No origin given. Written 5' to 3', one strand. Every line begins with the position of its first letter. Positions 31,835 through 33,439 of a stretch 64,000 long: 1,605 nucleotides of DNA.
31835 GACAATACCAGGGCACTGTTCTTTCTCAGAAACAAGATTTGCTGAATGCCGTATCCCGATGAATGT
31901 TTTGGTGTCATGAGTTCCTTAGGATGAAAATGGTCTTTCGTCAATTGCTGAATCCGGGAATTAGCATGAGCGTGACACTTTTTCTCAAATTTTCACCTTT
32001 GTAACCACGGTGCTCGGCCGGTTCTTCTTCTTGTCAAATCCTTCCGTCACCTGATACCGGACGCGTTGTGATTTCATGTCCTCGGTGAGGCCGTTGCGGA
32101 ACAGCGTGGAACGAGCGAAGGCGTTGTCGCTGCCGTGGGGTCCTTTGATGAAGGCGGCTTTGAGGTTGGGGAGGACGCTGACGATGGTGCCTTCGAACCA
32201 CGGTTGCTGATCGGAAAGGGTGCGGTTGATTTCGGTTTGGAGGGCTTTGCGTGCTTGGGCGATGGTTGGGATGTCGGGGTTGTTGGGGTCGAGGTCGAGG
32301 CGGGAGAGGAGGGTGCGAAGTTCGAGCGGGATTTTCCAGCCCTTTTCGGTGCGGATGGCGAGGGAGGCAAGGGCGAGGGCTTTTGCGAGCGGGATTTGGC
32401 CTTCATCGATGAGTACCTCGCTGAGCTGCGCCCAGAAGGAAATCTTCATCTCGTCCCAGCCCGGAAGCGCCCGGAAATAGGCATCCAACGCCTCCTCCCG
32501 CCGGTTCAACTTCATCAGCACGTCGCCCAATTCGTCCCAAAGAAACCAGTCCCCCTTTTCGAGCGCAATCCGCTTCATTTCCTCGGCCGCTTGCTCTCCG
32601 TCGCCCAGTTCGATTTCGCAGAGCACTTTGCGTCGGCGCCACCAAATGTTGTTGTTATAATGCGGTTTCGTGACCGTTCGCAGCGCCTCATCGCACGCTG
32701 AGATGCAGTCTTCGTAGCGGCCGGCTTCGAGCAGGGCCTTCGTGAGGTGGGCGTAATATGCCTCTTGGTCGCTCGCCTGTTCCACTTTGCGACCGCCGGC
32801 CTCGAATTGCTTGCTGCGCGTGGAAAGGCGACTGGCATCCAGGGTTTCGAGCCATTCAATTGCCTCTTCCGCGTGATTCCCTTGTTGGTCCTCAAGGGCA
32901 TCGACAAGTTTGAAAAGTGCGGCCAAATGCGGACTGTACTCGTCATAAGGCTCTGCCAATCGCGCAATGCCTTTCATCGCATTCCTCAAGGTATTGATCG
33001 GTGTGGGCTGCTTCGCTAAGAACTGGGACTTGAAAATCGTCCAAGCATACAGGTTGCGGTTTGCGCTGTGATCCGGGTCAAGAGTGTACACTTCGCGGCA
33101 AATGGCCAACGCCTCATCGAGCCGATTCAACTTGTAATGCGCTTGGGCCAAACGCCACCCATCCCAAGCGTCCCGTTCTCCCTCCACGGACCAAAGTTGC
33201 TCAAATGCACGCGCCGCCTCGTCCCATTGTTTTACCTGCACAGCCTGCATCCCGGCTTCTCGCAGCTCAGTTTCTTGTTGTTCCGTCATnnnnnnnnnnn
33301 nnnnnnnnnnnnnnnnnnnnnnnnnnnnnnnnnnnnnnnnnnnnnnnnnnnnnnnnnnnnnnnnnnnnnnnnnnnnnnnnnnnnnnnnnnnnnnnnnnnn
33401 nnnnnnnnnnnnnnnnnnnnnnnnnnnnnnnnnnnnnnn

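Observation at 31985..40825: AT-richer ~8.8-kb island with three accessory helicases, a DprA/SLOG protein, a TPR-cold-shock protein and a HEPN/MNT pair: candidate composite anti-phage or conflict system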

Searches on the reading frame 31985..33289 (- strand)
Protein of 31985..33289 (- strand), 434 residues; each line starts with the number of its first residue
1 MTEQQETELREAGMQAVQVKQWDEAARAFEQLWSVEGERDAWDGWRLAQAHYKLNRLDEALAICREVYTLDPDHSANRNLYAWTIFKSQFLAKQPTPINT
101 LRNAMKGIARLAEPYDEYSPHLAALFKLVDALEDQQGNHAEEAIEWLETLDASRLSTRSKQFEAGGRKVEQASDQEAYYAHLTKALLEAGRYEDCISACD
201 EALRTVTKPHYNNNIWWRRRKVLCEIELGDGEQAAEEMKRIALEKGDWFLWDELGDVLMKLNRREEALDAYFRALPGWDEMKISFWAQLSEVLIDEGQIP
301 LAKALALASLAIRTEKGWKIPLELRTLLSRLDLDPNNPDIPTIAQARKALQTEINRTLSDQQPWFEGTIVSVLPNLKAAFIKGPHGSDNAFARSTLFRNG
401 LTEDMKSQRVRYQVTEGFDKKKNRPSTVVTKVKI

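Call 5: search_protein_families(library=pfam, proteins=[window:31985-33289:-], max_evalue=0.01)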
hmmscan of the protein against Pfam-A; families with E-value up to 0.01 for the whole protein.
window:31985-33289:- (434 aa): 14 families
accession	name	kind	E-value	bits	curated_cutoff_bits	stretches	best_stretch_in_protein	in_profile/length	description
PF07719.23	TPR_2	-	1.6e-11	43.8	27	1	46-74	6-34/34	Tetratricopeptide repeat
PF14559.12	TPR_19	-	9.2e-11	42.4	25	2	18-82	3-66/68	Tetratricopeptide repeat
PF22860.2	DUF7017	-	9.7e-11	42.3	27.5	1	216-333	2-121/141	Domain of unknown function (DUF7017)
PF13432.12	TPR_16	-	9e-10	39.3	32.7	1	14-73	5-63/65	Tetratricopeptide repeat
PF00515.34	TPR_1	-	1.1e-08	35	27.8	1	46-74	6-34/34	Tetratricopeptide repeat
PF25063.1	ARM_TT21_C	-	1.8e-08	34.9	35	1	16-75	139-198/209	Tetratricopeptide repeat protein 21 C-terminal ARM domain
PF13181.12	TPR_8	-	4.6e-07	29.9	25.7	1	46-74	6-34/34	Tetratricopeptide repeat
PF13428.12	TPR_14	-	1.4e-06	28.8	23.5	0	45-82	5-42/44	Tetratricopeptide repeat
PF13176.12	TPR_7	-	2.1e-06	27.8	27.9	0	251-276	2-29/36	Tetratricopeptide repeat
PF12895.13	ANAPC3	-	0.00017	22.2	27.2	1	47-87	29-68/82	Anaphase-promoting complex, cyclosome, subunit 3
PF13174.12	TPR_6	-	0.0003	21.7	26.3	0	45-73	4-32/33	Tetratricopeptide repeat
PF13424.12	TPR_12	-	0.0003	21.4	30.1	0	185-236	12-66/77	Tetratricopeptide repeat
PF25058.1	ARM_TT21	-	0.0031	17.9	27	0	124-210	7-91/155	Tetratricopeptide repeat protein 21 ARM repeat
PF09976.15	TPR_21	-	0.0057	16.9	25.5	1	133-280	29-178/193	Tetratricopeptide repeat-like domain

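Call 6: search_protein_families(library=padloc, proteins=[window:31985-33289:-], max_evalue=0.01)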
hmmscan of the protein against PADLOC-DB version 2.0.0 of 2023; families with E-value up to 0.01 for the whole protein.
window:31985-33289:- (434 aa): 7 families
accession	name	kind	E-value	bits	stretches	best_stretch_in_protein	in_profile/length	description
PDLC01170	TPR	-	3.4e-48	162.8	1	4-433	3-366/368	TPR repeats containing protein fused to cold shock-like domain (OB-fold)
PDLC04488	PDC-M16B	-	7.8e-10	36.1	1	46-331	98-380/634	-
PDLC04483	PDC-M16B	-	7.9e-07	26.1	1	188-329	154-294/537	-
PDLC04477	PDC-M16B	-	1.2e-06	25.5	1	208-326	213-329/501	-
PDLC04482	PDC-M16B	-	4.3e-05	20.4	1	180-340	147-308/555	-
PDLC04485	PDC-M16B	-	0.00013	18.5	1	209-322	285-399/667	-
PDLC01172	TPR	-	0.002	15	0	46-94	89-137/448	TPR repeats containing protein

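Call 34: search_protein_families(library=pfam, alignment_id=A3, max_evalue=0.001)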
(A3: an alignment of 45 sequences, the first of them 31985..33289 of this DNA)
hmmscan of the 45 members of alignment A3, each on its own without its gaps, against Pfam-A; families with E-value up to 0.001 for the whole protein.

A. member 1, window:31985-33289:- (434 aa): 12 families
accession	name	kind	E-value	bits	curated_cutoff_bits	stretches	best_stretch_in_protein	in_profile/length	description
PF07719.23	TPR_2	-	1.6e-11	43.8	27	1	46-74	6-34/34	Tetratricopeptide repeat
PF14559.12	TPR_19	-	9.2e-11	42.4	25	1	18-82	3-66/68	Tetratricopeptide repeat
PF22860.2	DUF7017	-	9.7e-11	42.3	27.5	1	216-333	2-121/141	Domain of unknown function (DUF7017)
PF13432.12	TPR_16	-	9e-10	39.3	32.7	1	14-73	5-63/65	Tetratricopeptide repeat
PF00515.34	TPR_1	-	1.1e-08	35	27.8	0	46-74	6-34/34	Tetratricopeptide repeat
PF25063.1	ARM_TT21_C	-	1.8e-08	34.9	35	1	16-75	139-198/209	Tetratricopeptide repeat protein 21 C-terminal ARM domain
PF13181.12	TPR_8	-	4.6e-07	29.9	25.7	0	46-74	6-34/34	Tetratricopeptide repeat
PF13428.12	TPR_14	-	1.4e-06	28.8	23.5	0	45-82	5-42/44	Tetratricopeptide repeat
PF13176.12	TPR_7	-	2.1e-06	27.8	27.9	0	251-276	2-29/36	Tetratricopeptide repeat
PF12895.13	ANAPC3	-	0.00017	22.2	27.2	0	47-87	29-68/82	Anaphase-promoting complex, cyclosome, subunit 3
PF13174.12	TPR_6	-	0.0003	21.7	26.3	0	45-73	4-32/33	Tetratricopeptide repeat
PF13424.12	TPR_12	-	0.0003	21.4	30.1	0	185-236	12-66/77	Tetratricopeptide repeat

B. families by the number of members that match (of 45 scanned): 24 families
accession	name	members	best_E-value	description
PF22860.2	DUF7017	42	2.1e-52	Domain of unknown function (DUF7017)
PF22707.2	S1CSD-TOTE-2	30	2.6e-24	S1/CSD-like domain 2 of the TOTE conflict systems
PF22708.2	S1CSD-TOTE-1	21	2.3e-24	S1/CSD-like domain 1 of the TOTE conflict systems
PF14559.12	TPR_19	14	9.2e-11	Tetratricopeptide repeat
PF13428.12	TPR_14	14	3.5e-08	Tetratricopeptide repeat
PF07719.23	TPR_2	5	8.5e-13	Tetratricopeptide repeat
PF13424.12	TPR_12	5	6.8e-08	Tetratricopeptide repeat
PF00515.34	TPR_1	4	6.3e-16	Tetratricopeptide repeat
PF12895.13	ANAPC3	4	2.6e-07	Anaphase-promoting complex, cyclosome, subunit 3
PF13181.12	TPR_8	3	8.4e-13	Tetratricopeptide repeat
PF13432.12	TPR_16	3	9e-10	Tetratricopeptide repeat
PF13431.12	TPR_17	3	6.9e-07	Tetratricopeptide repeat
PF13174.12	TPR_6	3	5.4e-06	Tetratricopeptide repeat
PF25063.1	ARM_TT21_C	2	1.8e-08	Tetratricopeptide repeat protein 21 C-terminal ARM domain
PF13176.12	TPR_7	1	2.1e-06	Tetratricopeptide repeat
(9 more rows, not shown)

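Call 35: search_protein_families(library=padloc, alignment_id=A3, max_evalue=0.001)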
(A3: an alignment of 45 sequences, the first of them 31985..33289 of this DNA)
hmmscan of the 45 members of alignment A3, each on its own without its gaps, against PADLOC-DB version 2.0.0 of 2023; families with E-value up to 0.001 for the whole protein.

A. member 1, window:31985-33289:- (434 aa): 6 families
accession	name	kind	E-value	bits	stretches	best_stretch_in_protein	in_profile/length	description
PDLC01170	TPR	-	3.4e-48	162.8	1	4-433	3-366/368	TPR repeats containing protein fused to cold shock-like domain (OB-fold)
PDLC04488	PDC-M16B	-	7.8e-10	36.1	1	46-331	98-380/634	-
PDLC04483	PDC-M16B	-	7.9e-07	26.1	1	188-329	154-294/537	-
PDLC04477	PDC-M16B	-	1.2e-06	25.5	1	208-326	213-329/501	-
PDLC04482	PDC-M16B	-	4.3e-05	20.4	1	180-340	147-308/555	-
PDLC04485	PDC-M16B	-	0.00013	18.5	1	209-322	285-399/667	-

B. families by the number of members that match (of 45 scanned): 15 families
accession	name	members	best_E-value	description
PDLC04483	PDC-M16B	42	1e-47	-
PDLC04482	PDC-M16B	42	3.7e-46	-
PDLC04488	PDC-M16B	41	2.8e-257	-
PDLC04477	PDC-M16B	41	2.9e-243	-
PDLC04484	PDC-M16B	40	4.4e-36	-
PDLC04481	PDC-M16B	39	1.9e-227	-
PDLC04478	PDC-M16B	38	0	-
PDLC04480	PDC-M16B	37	1.8e-251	-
PDLC04485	PDC-M16B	37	4.3e-58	-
PDLC04486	PDC-M16B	36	2.7e-203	-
PDLC04479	PDC-M16B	36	2.4e-57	-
PDLC04487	PDC-M16B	32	2.5e-250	-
PDLC01170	TPR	12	3.3e-110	TPR repeats containing protein fused to cold shock-like domain (OB-fold)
PDLC02916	CSD_V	1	3.3e-06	-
PDLC01172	TPR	1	0.00098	TPR repeats containing protein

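Call 65: predict_structure(protein=window:31985-33289:-)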
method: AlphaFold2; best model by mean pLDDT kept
length: 434 residues; sequences in the alignment: 1
mean_pLDDT: 57.5   pTM: 0.36
mean pLDDT of the five models: 57.5, 53.8, 49.9, 44.9, 43.3
residues with pLDDT >= 90: 9; 70-90: 136; 50-70: 117; < 50: 172
segments of 3 or more residues with pLDDT < 50: 86-173, 209-213, 276-283, 361-420, 425-434
pLDDT, mean of each block of 10 residues (from residue 1): 86 79 89 77 78 70 72 55 50 39 40 37 39 37 44 35 30 54 64 80 64 62 75 79 64 67 62 49 52 66 78 75 78 82 72 59 42 38 28 28 33 37 40 29
secondary structure, 60 per line:
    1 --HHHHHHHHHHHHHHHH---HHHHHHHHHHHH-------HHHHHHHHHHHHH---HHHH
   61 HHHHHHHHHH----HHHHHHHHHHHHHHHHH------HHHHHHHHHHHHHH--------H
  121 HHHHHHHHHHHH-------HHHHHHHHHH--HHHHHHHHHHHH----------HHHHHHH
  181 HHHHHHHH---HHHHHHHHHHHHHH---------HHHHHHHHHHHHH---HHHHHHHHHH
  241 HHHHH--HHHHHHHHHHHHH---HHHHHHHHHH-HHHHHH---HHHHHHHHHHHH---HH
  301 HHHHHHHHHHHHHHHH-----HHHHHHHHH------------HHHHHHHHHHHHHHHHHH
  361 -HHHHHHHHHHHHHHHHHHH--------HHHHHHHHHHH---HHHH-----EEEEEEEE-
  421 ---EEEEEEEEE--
elements in order: H3-18 H22-33 H41-53 H57-70 H75-91 H98-111 H120-132 H140-149 H152-163 H174-188 H192-205 H215-227 H231-245 H248-260 H264-273 H275-280 H284-295 H299-316 H322-330 H343-360 H362-380 H389-399 H403-406 E412-419 E424-432

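Call 75: search_protein_families(library=ncbifam, proteins=[window:31985-33289:-], max_evalue=0.00001)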
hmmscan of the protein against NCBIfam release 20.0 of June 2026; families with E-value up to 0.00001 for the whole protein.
window:31985-33289:- (434 aa): 0 families

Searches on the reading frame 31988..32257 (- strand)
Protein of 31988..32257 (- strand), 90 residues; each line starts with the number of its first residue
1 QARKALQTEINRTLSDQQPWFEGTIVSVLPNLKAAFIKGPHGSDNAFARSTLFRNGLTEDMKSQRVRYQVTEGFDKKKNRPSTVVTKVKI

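Call 48: search_protein_families(library=pfam, proteins=[window:31988-32257:-], max_evalue=10)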
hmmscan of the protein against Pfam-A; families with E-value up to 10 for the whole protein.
seq(90 aa): 0 families

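Call 50: search_solved_structures(query=window:31988-32257:-, max_evalue=10)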
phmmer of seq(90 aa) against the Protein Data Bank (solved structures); distinct sequences matched with E-value up to 10: 0.

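Call 70: search_solved_structures(query=A4, max_evalue=10, show_alignments=1)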
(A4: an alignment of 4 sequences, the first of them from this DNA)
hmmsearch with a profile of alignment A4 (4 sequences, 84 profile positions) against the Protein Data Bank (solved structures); distinct sequences matched with E-value up to 10: 19.
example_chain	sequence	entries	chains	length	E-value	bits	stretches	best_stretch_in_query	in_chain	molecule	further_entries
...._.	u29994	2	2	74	0.0045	20.4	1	16-63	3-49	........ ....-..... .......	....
2kcm_A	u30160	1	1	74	0.0052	20.2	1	17-56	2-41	Cold shock domain family protein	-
7zhh_A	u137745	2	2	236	0.012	19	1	29-65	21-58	Upstream of N-ras, isoform A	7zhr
2lxj_A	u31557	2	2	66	0.015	18.7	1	17-67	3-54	Cold shock-like protein CspLA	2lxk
2yty_A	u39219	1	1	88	0.021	18.3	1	29-74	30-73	Cold shock domain-containing protein E1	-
9t0z_9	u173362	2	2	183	0.027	17.9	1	15-62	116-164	Ribosome hibernation promoting factor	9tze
2l15_A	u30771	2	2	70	0.033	17.6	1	15-67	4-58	Cold shock protein CspA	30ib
1mjc_A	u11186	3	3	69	0.035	17.5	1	15-67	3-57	MAJOR COLD-SHOCK PROTEIN 7.4 | PROTEIN (COLD-SHOCK PROTEIN A) | Cold shock protein CspA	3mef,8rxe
6y4h_A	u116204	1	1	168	0.063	16.7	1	29-65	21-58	Upstream of N-ras, isoform A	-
7ot5_B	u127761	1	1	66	0.072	16.5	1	17-67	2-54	Cold shock protein CspB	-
3i2z_B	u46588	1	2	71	0.12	15.9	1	14-67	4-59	RNA chaperone, negative regulator of cspA transcription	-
2i5m_X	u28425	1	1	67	0.19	15.2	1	16-67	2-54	Cold shock protein cspB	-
3cam_A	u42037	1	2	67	0.25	14.8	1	17-68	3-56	Cold-shock domain family protein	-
5o6f_A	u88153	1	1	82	0.32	14.5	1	17-67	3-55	Cold-shock protein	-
2ytx_A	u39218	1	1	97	0.5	13.8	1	29-66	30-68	Cold shock domain-containing protein E1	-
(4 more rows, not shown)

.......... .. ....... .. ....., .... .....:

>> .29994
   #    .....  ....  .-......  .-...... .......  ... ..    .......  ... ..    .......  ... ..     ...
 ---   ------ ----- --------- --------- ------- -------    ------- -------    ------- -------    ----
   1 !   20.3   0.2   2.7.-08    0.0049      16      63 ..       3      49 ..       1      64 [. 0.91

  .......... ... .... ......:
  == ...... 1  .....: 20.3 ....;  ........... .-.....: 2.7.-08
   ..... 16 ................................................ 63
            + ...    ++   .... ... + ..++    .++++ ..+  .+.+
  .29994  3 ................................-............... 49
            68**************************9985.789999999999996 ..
